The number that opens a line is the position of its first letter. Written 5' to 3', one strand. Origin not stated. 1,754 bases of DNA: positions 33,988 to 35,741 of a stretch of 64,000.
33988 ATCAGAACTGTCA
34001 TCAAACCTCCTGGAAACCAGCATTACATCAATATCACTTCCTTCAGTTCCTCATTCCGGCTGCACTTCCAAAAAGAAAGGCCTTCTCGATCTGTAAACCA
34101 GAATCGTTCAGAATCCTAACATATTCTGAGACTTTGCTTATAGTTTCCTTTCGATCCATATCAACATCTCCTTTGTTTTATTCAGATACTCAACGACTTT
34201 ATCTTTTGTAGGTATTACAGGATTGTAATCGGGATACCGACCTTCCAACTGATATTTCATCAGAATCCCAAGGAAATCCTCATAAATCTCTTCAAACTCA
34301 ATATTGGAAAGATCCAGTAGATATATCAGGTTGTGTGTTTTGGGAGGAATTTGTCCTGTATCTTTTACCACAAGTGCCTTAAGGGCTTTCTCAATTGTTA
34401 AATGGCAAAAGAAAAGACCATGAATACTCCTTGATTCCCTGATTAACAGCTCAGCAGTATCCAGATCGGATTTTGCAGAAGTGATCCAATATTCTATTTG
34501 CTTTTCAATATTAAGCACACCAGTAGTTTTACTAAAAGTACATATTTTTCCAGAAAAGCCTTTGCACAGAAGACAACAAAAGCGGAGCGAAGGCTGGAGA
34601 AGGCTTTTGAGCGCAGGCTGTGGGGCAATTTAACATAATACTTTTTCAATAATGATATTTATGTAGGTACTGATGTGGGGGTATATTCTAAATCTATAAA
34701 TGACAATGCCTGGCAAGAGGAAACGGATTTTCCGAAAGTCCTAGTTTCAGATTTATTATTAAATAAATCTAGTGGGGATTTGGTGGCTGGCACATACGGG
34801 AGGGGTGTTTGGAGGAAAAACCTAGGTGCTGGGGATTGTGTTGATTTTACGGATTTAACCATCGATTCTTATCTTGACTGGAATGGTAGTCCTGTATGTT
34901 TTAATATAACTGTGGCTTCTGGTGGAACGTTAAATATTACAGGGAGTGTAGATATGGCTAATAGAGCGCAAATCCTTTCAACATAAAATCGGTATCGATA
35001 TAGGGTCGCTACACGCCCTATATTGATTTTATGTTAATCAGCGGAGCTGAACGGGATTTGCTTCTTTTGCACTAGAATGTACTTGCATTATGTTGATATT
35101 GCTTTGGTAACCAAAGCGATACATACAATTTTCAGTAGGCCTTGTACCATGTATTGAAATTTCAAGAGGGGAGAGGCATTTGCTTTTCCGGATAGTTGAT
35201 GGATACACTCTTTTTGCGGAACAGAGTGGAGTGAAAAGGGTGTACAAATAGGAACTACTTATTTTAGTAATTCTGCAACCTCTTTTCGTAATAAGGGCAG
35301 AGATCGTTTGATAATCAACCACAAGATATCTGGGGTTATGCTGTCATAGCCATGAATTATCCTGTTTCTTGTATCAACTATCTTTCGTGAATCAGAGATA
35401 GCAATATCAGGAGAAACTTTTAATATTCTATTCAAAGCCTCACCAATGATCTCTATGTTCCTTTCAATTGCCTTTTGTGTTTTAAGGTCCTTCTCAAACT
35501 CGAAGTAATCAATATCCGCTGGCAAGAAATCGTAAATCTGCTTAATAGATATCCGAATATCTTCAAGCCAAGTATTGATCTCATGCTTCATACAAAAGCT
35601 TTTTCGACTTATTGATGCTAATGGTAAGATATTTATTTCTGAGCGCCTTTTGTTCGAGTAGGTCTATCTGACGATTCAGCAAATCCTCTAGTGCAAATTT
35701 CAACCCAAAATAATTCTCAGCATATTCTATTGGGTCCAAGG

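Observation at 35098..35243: Conserved ~146-nt four-hairpin module in five copies; G-U pairs and a compensatory change point to a plus-strand RNA (candidate ncRNA or cassette leader)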

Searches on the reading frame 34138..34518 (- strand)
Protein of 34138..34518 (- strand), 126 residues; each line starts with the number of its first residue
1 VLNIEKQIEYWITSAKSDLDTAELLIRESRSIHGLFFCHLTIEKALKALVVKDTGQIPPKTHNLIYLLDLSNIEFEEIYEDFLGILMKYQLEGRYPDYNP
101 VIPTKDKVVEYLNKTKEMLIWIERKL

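Call 8: search_protein_families(library=pfam, proteins=[window:34138-34518:-], max_evalue=0.01)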
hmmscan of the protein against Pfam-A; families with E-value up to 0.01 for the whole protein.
window:34138-34518:- (126 aa): 1 family
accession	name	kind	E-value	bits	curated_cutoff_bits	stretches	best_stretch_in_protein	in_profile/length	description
PF05168.19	HEPN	-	7.1e-20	71.8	22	1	9-124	2-116/117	HEPN domain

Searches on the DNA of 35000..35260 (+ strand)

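Call 70: search_dna_similar(query=window:35000-35260:+, collection=plasmids, mode=distant, max_evalue=0.001, max_rows=10)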
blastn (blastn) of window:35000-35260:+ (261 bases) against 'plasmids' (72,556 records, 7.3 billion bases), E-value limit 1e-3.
No match.

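Call 71: search_dna_similar(query=window:35000-35260:+, collection=phages, mode=distant, max_evalue=0.001, max_rows=10)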
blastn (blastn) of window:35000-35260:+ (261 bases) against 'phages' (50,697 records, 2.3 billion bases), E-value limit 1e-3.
No match.

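Call 87: build_rna_model(alignment_id=A3, structure=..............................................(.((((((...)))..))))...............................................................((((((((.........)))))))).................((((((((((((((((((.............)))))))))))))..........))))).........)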
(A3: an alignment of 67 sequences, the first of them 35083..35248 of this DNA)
Model R1 built from alignment A3 (67 sequences, 239 columns); structure: as given.
model positions 169; base pairs 33; branch points 2; effective number of sequences 7.17; information 0.59 bits per position. Calibrated on 0.2 Mb of random sequence (short: E-values are rough).
structure used (alignment columns):
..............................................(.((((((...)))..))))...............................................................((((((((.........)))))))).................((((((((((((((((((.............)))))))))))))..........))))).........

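Call 88: search_with_rna_model(model_id=R1, source=window, max_evalue=1, show_alignments=1)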
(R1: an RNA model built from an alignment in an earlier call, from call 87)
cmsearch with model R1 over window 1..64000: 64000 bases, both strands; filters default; matches with E-value up to 1: 8.
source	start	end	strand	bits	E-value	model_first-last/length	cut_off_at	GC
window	35083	35249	+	149.9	2.6e-27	1-169/169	no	0.39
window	33658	33824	+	135.7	1.4e-24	1-169/169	no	0.4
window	32660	32826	+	132.6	5.5e-24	1-169/169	no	0.38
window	36089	36259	+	126.3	9.1e-23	1-169/169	no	0.37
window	31565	31713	+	81.6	3.4e-14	1-169/169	no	0.45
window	31663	31831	-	27.5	0.00088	1-169/169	no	0.33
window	32776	32944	-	24.4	0.0034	1-169/169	no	0.36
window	30454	30578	+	14.3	0.29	12-169/169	no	0.27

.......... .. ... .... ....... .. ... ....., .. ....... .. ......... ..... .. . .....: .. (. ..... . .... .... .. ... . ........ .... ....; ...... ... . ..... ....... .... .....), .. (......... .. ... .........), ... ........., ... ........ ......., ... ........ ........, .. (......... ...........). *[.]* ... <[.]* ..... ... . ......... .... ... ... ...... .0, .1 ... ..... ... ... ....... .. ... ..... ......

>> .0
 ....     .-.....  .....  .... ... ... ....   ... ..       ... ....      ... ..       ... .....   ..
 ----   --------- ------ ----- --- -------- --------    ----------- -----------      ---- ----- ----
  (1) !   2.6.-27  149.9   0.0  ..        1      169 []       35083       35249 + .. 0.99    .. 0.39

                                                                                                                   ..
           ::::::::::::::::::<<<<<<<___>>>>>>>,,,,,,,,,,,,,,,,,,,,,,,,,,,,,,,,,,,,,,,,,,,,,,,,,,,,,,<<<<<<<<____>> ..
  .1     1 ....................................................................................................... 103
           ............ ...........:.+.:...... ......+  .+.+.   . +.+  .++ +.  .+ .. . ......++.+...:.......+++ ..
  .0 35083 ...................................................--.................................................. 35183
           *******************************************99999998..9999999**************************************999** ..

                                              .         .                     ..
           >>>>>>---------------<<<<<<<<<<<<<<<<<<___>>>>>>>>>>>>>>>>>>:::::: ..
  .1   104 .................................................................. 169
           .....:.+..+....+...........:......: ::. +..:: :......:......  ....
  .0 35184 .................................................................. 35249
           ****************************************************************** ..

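Call 89: search_with_rna_model(model_id=R1, sources=[window, L001, L002, L004, L005, L008, L009, L010, L012, L013, L014, L015, L016, L017, L018, L019, L020, L021, L022, L024, L025, L026, L027, L028, L029, L030, L031, L032, L034, L035, L036, L037, L038, L039, L041, L042, L043, L044, L045, L046, L047, L048, L049, L051, L052, L053, L054, L055, L056, L058, L059, L060, L061, L062, L063, L065, L066, L067, L068, L069, L070, L071, L073, L074, L075, L078, L079, L080, L082, L084, L085, L086, L087, L088, L089, L090, L091, L093, L094, L095, L096, L097, L099, L100, L101, L102, L104, L105, L106, L108, L109, L110, L111, L112, L113, L116, L118, L119, L120, L122], max_evalue=0.00001, make_alignment=true)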
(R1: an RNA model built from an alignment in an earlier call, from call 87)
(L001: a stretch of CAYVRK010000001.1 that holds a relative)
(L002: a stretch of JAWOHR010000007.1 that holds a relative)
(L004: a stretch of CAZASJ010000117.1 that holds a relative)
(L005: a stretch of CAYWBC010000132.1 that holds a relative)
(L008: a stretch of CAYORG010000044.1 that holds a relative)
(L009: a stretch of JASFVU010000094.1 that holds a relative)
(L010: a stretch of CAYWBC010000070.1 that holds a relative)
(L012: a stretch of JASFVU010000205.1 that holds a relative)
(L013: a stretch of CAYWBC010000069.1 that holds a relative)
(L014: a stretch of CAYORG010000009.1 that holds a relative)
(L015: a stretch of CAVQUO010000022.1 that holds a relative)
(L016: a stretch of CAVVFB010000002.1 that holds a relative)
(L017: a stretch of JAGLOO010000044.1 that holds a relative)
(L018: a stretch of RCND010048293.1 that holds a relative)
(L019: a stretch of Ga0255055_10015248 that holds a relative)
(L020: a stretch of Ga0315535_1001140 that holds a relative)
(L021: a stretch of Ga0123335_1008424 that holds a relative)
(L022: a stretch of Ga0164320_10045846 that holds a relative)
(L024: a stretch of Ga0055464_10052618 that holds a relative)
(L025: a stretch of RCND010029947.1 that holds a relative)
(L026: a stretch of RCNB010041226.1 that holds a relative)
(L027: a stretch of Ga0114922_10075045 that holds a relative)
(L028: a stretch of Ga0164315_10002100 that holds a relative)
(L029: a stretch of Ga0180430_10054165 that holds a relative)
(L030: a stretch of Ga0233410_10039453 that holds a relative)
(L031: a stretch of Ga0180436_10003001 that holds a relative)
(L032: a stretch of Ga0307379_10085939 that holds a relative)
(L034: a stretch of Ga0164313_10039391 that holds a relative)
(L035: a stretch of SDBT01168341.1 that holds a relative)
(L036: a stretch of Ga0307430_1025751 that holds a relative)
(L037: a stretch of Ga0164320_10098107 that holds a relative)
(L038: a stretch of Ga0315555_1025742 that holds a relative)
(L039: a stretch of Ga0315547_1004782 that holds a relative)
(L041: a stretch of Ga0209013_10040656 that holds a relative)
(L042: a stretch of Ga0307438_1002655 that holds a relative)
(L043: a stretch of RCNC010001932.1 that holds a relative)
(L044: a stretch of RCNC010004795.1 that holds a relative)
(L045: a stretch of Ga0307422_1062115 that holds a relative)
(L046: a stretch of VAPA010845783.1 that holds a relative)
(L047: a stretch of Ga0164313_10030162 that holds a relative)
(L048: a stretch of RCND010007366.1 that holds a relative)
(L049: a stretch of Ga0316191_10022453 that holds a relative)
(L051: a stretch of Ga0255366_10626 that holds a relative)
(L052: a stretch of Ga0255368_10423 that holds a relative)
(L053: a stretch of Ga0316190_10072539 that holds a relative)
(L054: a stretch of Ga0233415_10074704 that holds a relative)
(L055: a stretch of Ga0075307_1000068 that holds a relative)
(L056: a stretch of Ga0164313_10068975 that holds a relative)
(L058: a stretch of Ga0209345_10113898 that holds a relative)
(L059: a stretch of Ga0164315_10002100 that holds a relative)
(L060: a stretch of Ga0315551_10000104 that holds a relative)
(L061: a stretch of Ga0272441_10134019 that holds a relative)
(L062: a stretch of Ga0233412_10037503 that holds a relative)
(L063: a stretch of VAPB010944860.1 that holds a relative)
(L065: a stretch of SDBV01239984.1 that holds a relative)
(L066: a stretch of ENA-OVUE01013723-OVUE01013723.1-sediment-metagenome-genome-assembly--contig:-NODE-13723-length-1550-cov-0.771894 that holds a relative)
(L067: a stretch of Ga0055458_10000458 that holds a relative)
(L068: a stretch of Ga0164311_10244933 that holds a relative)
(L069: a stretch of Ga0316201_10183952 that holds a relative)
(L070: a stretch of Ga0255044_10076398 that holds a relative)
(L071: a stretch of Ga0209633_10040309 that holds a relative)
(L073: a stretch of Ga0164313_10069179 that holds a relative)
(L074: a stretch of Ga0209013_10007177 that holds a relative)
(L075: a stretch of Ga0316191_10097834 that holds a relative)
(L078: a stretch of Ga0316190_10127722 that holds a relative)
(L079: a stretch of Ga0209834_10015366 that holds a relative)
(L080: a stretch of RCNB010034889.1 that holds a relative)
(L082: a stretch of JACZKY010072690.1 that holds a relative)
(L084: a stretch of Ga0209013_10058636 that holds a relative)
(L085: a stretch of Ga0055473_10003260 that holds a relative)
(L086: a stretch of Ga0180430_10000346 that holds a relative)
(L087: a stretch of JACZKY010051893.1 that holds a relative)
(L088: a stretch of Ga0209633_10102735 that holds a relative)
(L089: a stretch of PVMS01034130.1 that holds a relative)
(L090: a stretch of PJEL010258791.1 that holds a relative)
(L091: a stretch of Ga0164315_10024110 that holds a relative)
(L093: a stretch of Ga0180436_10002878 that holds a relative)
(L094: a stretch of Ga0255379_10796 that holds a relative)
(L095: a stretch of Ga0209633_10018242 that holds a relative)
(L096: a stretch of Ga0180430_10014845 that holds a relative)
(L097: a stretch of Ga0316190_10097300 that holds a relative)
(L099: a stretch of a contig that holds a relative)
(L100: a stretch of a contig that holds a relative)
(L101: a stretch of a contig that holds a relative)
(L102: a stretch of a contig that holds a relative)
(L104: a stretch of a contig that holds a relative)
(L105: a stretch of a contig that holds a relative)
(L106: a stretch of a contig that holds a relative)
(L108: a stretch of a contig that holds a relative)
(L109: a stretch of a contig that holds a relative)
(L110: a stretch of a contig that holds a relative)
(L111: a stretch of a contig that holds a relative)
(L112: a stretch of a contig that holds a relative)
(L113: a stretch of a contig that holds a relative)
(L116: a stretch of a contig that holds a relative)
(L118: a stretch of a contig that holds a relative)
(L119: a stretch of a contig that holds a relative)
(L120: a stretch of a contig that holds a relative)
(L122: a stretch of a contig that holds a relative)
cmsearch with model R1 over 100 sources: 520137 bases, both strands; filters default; matches with E-value up to 0.00001: 181.
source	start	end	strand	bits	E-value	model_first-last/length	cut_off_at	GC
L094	398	567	+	160.6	1.9e-28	1-169/169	no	0.39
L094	4845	5014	-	160.6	1.9e-28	1-169/169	no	0.39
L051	6097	6265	+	159.4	3.2e-28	1-169/169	no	0.39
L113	476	644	-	156.6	1.1e-27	1-169/169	no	0.41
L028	2259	2427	-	155.8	1.6e-27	1-169/169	no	0.41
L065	1086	1254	+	155.7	1.6e-27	1-169/169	no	0.4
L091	285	453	+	155.7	1.6e-27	1-169/169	no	0.39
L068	15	183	+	155.1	2.2e-27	1-169/169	no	0.39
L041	958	1126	+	154.6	2.7e-27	1-169/169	no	0.38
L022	1032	1200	+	154.4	2.9e-27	1-169/169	no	0.43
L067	60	229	+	153.8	3.8e-27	1-169/169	no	0.41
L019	3776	3944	+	153.8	3.9e-27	1-169/169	no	0.39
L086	675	843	-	153.7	4e-27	1-169/169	no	0.4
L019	712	881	+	153.5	4.3e-27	1-169/169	no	0.4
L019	2751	2920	+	152.5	6.7e-27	1-169/169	no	0.4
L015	579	747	+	152.3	7.3e-27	1-169/169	no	0.37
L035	1370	1538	-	152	8.5e-27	1-169/169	no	0.39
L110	1709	1878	+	152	8.6e-27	1-169/169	no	0.39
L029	1614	1782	+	151.8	9.1e-27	1-169/169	no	0.42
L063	639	805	-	151.2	1.2e-26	1-169/169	no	0.4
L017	106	275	+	151.2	1.2e-26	1-169/169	no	0.4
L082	937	1106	-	150.8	1.4e-26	1-169/169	no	0.39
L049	253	422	-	150.5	1.6e-26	1-169/169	no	0.39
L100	908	1073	+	150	2.1e-26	1-169/169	no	0.39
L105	4943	5110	+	149.4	2.7e-26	1-169/169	no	0.42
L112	846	1014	+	148.8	3.5e-26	1-169/169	no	0.42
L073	1684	1853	-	148.7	3.7e-26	1-169/169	no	0.41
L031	89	258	-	148.1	4.8e-26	1-169/169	no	0.42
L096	3377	3546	-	148.1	4.8e-26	1-169/169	no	0.42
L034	1707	1876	+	148.1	4.8e-26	1-169/169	no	0.41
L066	1115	1283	-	147.8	5.3e-26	1-169/169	no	0.37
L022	176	344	+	147.6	6e-26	1-169/169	no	0.4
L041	1991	2160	+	147.3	6.7e-26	1-169/169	no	0.39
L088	1511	1680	-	147.3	6.7e-26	1-169/169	no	0.41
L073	215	384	-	147.2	7e-26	1-169/169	no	0.41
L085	1371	1540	-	147.2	7.1e-26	1-169/169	no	0.4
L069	156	325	+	147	7.8e-26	1-169/169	no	0.36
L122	859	1028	+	146.5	9.4e-26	1-169/169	no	0.39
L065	137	305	+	146.5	9.6e-26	1-169/169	no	0.4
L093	1461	1629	-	146.4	1e-25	1-169/169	no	0.37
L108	2715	2883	+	146.2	1.1e-25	1-169/169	no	0.41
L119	4264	4430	+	146.2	1.1e-25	1-169/169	no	0.4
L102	7383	7549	-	146.1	1.1e-25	1-169/169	no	0.39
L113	2001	2168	-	146.1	1.2e-25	1-169/169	no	0.38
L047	399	569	+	145.8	1.3e-25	1-169/169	no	0.4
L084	68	237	+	145.3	1.6e-25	1-169/169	no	0.4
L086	2648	2817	-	144.9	1.9e-25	1-169/169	no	0.39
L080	2583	2749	+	144.9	2e-25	1-169/169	no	0.4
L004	4264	4431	+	144.7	2.1e-25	1-169/169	no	0.36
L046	676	844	+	144.6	2.2e-25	1-169/169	no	0.34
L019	1718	1886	+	144.4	2.4e-25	1-169/169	no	0.4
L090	849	1017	+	144.3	2.5e-25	1-169/169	no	0.39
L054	230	399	-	144.2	2.6e-25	1-169/169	no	0.41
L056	2654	2820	+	143.9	3.1e-25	1-169/169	no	0.41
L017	1166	1334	+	143.9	3.1e-25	1-169/169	no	0.35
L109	872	1041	+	143.7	3.3e-25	1-169/169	no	0.38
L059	595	761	-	143.6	3.5e-25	1-169/169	no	0.39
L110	567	734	+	143.1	4.3e-25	1-169/169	no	0.38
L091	3776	3944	+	143.1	4.3e-25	1-169/169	no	0.41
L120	3014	3181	+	143.1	4.4e-25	1-169/169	no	0.39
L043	1417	1584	+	142.8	5e-25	1-169/169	no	0.39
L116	10572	10741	+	142.7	5.1e-25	1-169/169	no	0.39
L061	220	392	-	142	7.2e-25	1-169/169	no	0.38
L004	171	338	+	141.9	7.2e-25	1-169/169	no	0.35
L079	2556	2724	+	141.3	9.4e-25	1-169/169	no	0.42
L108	1671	1839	+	141.3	9.4e-25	1-169/169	no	0.42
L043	6703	6872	+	141.3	9.6e-25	1-169/169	no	0.39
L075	557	725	+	141.1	1e-24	1-169/169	no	0.38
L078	89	257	-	141.1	1e-24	1-169/169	no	0.38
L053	237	403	-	140.7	1.2e-24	1-169/169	no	0.38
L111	2902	3071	+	140.5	1.3e-24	1-169/169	no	0.39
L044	7903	8071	-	140.3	1.5e-24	1-169/169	no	0.35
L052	9135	9304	-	140.3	1.5e-24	1-169/169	no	0.42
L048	4700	4867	+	140.3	1.5e-24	1-169/169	no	0.39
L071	256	425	+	140.1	1.6e-24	1-169/169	no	0.41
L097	995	1162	-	138.4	3.5e-24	1-169/169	no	0.44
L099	270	440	-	137.8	4.5e-24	1-169/169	no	0.36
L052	8194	8361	-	137.8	4.6e-24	1-169/169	no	0.44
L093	1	163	-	137.8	4.6e-24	1-162/169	3'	0.43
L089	1313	1482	+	137.7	4.7e-24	1-169/169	no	0.42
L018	1856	2023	-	137.7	4.8e-24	1-169/169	no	0.4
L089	288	457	+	137.1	6.1e-24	1-169/169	no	0.38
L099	1297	1461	-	136.7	7.4e-24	1-169/169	no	0.43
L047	1445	1614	+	136.6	7.8e-24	1-169/169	no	0.39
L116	9560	9728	+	136.2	9.3e-24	1-169/169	no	0.38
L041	14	182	+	135.9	1e-23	1-169/169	no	0.41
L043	5698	5864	+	135.8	1.1e-23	1-169/169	no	0.41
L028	1201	1369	-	135.7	1.1e-23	1-169/169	no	0.35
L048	1422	1590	+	135.5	1.2e-23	1-169/169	no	0.39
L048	3495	3662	+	135.5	1.2e-23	1-169/169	no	0.4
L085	2326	2496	-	135.2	1.4e-23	1-169/169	no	0.39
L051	756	922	+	134.5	1.9e-23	1-169/169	no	0.4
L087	429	597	-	134.2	2.2e-23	1-169/169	no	0.38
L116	11515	11684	+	133.9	2.5e-23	1-169/169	no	0.37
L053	983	1151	-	133.5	3e-23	1-169/169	no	0.4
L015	1659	1829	+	133.4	3.1e-23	1-169/169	no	0.43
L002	5973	6140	-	132.9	4e-23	1-169/169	no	0.42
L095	3304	3472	-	132.4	4.8e-23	1-169/169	no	0.38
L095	4280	4445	-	132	6e-23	1-169/169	no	0.39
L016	639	806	-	130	1.5e-22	1-169/169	no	0.42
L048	2483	2650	+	128.9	2.3e-22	1-169/169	no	0.38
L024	879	1047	+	126.2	7.6e-22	1-169/169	no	0.42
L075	1614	1780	+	125.1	1.2e-21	1-169/169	no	0.39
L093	8852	9020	-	124.9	1.4e-21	1-169/169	no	0.41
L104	1589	1755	-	124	2e-21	1-169/169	no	0.41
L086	1738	1907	-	123.7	2.3e-21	1-169/169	no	0.38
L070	99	265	+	122.9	3.3e-21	1-169/169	no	0.44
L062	1456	1619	+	122.8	3.5e-21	1-169/169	no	0.38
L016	1592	1756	-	121.5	6e-21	1-169/169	no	0.37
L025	407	575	+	114.9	1.1e-19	1-169/169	no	0.4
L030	642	810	+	114.2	1.6e-19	1-169/169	no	0.44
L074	515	681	+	114.1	1.6e-19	1-169/169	no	0.41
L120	4113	4282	+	111.8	4.5e-19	1-169/169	no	0.41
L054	1299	1457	-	111.5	5.1e-19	11-169/169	5'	0.39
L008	205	366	-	111.5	5.2e-19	1-169/169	no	0.38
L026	2068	2239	+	109.7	1.1e-18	1-169/169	no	0.38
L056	1666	1830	+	108.7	1.7e-18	1-169/169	no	0.42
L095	5170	5317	-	106.5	4.7e-18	24-169/169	5'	0.42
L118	781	908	+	100.8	5.9e-17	1-169/169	no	0.39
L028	4291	4462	-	100.3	7.4e-17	1-169/169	no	0.41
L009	7289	7449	+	98.9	1.3e-16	1-169/169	no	0.4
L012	3563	3722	+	98.5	1.6e-16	1-169/169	no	0.42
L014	60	221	+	97.6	2.4e-16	1-169/169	no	0.39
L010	3690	3851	+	97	3.1e-16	1-169/169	no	0.38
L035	2425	2583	-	96.3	4.3e-16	1-169/169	no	0.37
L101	224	395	-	96.1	4.6e-16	1-169/169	no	0.35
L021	1110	1270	+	95.5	6e-16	1-169/169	no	0.37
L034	41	210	+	95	7.7e-16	1-169/169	no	0.36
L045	405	566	-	92.9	1.9e-15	1-169/169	no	0.41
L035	497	690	-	90.3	5.9e-15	1-169/169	no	0.44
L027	103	275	+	90.3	6.1e-15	1-169/169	no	0.4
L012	2618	2778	+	89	1.1e-14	1-169/169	no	0.35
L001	2567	2722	+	88.4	1.4e-14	1-169/169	no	0.37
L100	1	99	+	88.4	1.4e-14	73-169/169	5'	0.44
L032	397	579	+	88.4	1.4e-14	1-169/169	no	0.4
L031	1098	1261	-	87.8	1.8e-14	1-169/169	no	0.45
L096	4386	4549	-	87.8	1.8e-14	1-169/169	no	0.45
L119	3231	3394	+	87.8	1.8e-14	1-169/169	no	0.45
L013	3886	4057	-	86.4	3.3e-14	1-169/169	no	0.37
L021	7049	7211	+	84.9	6.5e-14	1-169/169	no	0.41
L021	10372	10534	+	84.8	6.8e-14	1-169/169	no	0.44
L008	1337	1502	-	81.2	3.4e-13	1-169/169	no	0.38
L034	675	814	+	80.8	4.1e-13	19-163/169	no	0.41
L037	151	302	-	80.7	4.2e-13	17-169/169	no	0.44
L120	248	444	+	80.5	4.6e-13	1-169/169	no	0.45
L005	5384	5548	+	79.8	6.3e-13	1-169/169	no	0.33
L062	404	568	+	79.6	7e-13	1-169/169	no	0.39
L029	981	1129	+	79.3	7.7e-13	18-169/169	no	0.41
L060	4488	4692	-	79.3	7.8e-13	1-169/169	no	0.43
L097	1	123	-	79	8.8e-13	1-123/169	3'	0.41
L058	795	972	-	79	9e-13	1-169/169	no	0.4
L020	4021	4218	-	75.2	4.8e-12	1-169/169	no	0.45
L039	402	607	+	74.8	5.7e-12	1-169/169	no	0.44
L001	7098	7322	+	74.5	6.6e-12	1-169/169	no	0.43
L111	1815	2039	+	74.5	6.6e-12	1-169/169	no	0.43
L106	165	326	-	74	8.3e-12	1-169/169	no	0.43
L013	4864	5024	-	73.8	9e-12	1-169/169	no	0.37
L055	3873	4030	-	72.1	1.9e-11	1-169/169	no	0.37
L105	3423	3566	+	68.6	8.9e-11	1-169/169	no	0.36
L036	1372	1533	+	67.5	1.4e-10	1-169/169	no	0.41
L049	1248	1405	-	67.5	1.5e-10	1-169/169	no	0.4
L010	2808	2963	+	67.2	1.6e-10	1-169/169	no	0.35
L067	6399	6604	+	66.4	2.3e-10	1-169/169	no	0.44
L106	1261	1451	-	65.6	3.3e-10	1-169/169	no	0.41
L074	6217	6344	+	62.4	1.4e-09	1-169/169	no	0.37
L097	2016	2066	-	62.4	1.4e-09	119-169/169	5'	0.43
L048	5722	5815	+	58.7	7e-09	1-95/169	3'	0.37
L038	2797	2969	+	58.3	8.5e-09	1-169/169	no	0.42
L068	970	1055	+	58.3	8.6e-09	1-87/169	3'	0.35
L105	3885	4066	+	57.2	1.4e-08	1-169/169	no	0.42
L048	948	1110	+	53.1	8.6e-08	1-169/169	no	0.39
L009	6383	6543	+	51.5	1.7e-07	1-169/169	no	0.39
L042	3464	3654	+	47.1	1.2e-06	1-169/169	no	0.47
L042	600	802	+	44.1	4.6e-06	1-169/169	no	0.47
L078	1345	1479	-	43.3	6.4e-06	1-169/169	no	0.41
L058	709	845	+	42.6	8.8e-06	1-169/169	no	0.33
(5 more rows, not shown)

Alignment A4: 150 matches aligned to the model, 282 columns, each read 5' to 3' on its own strand. Consensus structure (alignment columns), stored with it:
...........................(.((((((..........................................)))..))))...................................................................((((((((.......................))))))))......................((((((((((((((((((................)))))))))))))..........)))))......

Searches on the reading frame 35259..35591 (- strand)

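Call 8: search_protein_families(library=pfam, proteins=[window:35259-35591:-], max_evalue=0.01)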
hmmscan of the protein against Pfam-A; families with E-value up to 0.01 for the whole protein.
window:35259-35591:- (110 aa): 2 families
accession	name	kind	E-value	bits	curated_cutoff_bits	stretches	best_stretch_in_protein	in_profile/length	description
PF01934.22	HepT-like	-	1.4e-18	67.2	23.5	1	15-107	4-119/120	Ribonuclease HepT-like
PF10657.14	RC-P840_PscD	-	0.0023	18.6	23.5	1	38-92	63-113/144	Photosystem P840 reaction centre protein PscD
